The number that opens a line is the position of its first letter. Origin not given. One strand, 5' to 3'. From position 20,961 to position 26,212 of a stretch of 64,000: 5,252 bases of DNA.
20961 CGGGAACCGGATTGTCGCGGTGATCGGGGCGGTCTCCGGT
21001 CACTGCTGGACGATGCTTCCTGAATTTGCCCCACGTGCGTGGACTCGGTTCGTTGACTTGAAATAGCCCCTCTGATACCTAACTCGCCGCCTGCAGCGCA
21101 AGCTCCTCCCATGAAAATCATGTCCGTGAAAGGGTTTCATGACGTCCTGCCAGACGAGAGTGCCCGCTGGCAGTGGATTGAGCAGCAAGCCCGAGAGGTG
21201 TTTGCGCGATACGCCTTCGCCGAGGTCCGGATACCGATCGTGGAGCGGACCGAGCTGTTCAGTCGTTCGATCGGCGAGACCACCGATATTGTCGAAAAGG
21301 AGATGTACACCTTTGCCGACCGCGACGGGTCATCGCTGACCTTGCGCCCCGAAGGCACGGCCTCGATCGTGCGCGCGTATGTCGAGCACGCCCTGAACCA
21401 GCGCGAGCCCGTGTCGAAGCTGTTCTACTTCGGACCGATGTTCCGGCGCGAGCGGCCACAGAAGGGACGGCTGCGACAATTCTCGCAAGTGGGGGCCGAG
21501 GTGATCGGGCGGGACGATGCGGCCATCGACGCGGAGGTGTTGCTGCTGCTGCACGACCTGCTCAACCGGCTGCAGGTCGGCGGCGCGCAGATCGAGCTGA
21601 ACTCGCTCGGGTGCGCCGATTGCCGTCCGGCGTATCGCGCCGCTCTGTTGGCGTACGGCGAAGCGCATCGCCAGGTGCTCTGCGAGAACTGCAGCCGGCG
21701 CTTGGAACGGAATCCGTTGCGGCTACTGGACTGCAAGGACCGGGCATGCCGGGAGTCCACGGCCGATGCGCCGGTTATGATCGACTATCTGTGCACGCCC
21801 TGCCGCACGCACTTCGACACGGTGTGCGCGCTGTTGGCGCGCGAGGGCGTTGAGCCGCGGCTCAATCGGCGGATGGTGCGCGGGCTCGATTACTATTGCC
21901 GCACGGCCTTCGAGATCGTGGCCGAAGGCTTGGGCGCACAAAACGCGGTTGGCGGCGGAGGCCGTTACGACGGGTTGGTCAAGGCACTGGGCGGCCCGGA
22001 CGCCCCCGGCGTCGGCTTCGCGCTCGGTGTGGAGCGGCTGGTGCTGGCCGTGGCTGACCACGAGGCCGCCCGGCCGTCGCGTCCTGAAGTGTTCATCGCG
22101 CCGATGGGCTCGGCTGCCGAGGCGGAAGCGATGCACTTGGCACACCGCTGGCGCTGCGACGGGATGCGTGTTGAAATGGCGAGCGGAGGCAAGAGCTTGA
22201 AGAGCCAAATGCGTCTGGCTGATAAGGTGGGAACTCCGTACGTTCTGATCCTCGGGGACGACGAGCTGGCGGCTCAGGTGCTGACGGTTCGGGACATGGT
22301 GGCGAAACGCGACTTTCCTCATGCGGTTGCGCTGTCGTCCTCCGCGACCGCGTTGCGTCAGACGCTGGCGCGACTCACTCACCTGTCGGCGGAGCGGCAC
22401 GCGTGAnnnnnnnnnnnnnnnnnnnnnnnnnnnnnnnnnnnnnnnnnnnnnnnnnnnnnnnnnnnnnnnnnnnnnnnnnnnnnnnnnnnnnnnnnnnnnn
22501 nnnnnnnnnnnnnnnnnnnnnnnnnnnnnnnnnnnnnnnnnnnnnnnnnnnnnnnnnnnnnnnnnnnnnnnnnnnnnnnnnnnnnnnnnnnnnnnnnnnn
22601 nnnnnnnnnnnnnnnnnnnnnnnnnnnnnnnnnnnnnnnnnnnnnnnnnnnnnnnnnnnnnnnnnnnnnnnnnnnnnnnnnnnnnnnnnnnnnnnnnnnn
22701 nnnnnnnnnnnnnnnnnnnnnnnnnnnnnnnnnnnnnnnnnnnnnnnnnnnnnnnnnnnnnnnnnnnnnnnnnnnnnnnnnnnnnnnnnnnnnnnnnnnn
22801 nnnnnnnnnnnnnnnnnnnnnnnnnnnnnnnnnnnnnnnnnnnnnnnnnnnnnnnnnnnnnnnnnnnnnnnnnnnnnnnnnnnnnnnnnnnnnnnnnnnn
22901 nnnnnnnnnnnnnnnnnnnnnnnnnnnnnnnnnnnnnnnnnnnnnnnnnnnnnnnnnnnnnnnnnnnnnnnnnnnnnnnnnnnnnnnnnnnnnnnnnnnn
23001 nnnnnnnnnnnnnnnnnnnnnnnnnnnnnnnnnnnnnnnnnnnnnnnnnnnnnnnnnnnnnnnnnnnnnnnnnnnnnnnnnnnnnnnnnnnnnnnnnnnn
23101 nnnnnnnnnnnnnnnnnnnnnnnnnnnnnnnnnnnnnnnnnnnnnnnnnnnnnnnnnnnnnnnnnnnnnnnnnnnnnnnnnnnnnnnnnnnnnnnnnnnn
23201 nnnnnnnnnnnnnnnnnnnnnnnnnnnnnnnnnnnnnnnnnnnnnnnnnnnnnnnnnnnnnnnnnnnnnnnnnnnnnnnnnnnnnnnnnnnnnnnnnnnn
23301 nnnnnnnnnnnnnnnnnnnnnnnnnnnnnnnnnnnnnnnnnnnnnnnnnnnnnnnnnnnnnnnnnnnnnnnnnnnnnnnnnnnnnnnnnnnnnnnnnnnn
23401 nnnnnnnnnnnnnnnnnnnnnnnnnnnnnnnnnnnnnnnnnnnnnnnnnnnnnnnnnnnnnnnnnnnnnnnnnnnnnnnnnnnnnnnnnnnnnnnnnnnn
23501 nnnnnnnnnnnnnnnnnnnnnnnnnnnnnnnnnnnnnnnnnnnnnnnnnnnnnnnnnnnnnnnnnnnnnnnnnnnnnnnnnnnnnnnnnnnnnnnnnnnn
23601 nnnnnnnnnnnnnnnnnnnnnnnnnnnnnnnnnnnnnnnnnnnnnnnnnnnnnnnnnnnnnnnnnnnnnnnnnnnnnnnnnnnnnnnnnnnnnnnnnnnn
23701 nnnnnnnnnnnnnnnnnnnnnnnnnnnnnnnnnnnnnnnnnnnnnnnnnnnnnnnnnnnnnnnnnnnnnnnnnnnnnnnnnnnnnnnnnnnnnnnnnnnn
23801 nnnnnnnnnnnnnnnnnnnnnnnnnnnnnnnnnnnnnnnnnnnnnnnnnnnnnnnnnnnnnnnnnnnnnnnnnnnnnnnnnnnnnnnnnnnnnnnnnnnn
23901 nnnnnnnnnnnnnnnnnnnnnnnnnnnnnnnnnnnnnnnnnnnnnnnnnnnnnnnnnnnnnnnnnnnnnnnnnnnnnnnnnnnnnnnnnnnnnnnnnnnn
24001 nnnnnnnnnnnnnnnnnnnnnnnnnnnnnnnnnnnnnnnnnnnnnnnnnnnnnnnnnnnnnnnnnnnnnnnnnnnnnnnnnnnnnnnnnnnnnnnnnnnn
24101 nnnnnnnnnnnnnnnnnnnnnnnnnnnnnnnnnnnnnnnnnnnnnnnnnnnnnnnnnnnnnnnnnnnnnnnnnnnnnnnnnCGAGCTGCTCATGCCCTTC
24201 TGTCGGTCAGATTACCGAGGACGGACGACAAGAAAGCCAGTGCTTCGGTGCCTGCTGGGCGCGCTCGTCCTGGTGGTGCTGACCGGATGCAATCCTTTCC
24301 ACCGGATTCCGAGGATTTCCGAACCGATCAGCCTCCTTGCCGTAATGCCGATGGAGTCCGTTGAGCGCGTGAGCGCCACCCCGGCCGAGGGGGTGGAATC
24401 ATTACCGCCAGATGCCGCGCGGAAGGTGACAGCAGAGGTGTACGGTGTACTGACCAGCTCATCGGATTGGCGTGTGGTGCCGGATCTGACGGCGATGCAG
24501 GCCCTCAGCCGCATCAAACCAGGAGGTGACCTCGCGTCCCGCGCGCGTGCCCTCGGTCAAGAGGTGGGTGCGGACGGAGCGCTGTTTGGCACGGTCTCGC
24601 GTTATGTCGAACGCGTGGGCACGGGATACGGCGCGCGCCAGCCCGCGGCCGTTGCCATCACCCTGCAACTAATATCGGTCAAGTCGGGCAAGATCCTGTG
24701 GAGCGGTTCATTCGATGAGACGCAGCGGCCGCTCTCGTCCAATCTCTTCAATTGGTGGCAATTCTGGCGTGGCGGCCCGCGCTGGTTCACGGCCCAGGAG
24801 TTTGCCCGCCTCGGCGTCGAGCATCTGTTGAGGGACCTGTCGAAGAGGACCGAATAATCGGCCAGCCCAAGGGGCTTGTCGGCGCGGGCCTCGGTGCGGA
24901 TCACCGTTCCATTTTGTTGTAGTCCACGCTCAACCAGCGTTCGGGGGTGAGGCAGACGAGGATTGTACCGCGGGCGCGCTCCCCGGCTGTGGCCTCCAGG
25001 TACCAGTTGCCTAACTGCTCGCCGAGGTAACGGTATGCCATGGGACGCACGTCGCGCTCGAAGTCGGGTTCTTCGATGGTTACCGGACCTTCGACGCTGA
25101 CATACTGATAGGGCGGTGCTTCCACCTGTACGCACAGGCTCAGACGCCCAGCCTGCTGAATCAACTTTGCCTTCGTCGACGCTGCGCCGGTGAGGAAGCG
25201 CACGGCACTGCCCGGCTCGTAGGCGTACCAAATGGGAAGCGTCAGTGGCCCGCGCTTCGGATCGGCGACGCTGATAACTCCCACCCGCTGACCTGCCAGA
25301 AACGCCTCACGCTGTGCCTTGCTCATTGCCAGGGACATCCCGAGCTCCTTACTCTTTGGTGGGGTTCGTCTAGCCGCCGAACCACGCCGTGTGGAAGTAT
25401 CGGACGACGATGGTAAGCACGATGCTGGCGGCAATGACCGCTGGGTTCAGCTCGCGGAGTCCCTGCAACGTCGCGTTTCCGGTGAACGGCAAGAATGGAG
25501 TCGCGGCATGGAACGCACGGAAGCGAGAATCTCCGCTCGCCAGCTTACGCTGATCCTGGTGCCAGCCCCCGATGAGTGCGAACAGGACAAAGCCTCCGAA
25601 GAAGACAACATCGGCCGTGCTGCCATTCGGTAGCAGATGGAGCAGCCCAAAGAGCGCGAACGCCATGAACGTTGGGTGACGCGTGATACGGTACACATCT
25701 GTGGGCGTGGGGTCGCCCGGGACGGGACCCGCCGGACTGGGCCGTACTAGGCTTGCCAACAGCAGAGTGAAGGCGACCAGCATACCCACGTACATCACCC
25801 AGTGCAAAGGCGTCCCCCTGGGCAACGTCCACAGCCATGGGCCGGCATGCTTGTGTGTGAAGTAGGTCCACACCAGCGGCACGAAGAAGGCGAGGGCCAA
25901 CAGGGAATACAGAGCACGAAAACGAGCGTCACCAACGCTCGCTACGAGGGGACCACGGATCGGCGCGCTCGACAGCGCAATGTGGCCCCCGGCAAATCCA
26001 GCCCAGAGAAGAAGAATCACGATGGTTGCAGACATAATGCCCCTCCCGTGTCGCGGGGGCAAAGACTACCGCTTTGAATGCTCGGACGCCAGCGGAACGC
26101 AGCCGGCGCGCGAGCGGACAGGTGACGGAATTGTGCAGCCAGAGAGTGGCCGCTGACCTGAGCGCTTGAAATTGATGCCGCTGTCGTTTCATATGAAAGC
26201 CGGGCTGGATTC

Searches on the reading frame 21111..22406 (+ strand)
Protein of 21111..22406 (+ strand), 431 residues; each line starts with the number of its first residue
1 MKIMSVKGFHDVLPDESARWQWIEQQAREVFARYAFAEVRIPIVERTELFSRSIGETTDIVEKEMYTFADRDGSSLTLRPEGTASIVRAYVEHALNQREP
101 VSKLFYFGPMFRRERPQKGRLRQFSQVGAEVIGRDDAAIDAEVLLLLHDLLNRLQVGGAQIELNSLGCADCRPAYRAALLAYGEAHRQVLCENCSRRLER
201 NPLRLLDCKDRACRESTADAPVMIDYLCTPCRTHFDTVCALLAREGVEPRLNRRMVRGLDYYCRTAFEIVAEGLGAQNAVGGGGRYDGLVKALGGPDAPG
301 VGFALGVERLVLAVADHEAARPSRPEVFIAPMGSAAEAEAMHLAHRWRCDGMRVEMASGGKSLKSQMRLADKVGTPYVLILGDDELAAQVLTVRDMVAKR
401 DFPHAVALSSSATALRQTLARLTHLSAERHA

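Call 78: search_protein_families(library=pfam, proteins=[window:21111-22406:+], max_evalue=0.0001)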
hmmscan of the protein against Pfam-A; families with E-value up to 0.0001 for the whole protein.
window:21111-22406:+ (431 aa): 4 families
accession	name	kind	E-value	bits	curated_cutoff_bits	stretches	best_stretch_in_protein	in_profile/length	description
PF13393.11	tRNA-synt_His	-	1.4e-49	169.5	25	1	8-310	1-308/308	Histidyl-tRNA synthetase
PF00587.30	tRNA-synt_2b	-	9.1e-16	58.9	29.3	1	66-317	1-178/179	tRNA synthetase class II core domain (G, H, P, S and T)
PF03129.25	HGTP_anticodon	-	6.6e-13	49.1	21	1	326-400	1-78/94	Anticodon binding domain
PF01409.25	tRNA-synt_2d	-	7.3e-05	22.8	19.8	0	23-135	22-136/246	tRNA synthetases class II core domain (F)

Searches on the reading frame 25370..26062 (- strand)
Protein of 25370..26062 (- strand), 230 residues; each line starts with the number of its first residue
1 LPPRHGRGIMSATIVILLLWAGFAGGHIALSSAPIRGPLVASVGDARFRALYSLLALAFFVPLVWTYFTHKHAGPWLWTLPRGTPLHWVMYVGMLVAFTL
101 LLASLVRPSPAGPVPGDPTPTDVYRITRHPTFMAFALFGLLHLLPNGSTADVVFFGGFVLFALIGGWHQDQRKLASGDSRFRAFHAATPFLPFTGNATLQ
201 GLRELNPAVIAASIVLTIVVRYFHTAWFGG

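Call 78: search_protein_families(library=pfam, proteins=[window:25370-26062:-], max_evalue=0.0001)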
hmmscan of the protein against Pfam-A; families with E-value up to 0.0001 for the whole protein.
window:25370-26062:- (230 aa): 1 family
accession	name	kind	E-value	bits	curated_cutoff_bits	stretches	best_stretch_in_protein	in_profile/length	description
PF07298.16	NnrU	-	8.7e-37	127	24.7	1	16-229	2-185/188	NnrU protein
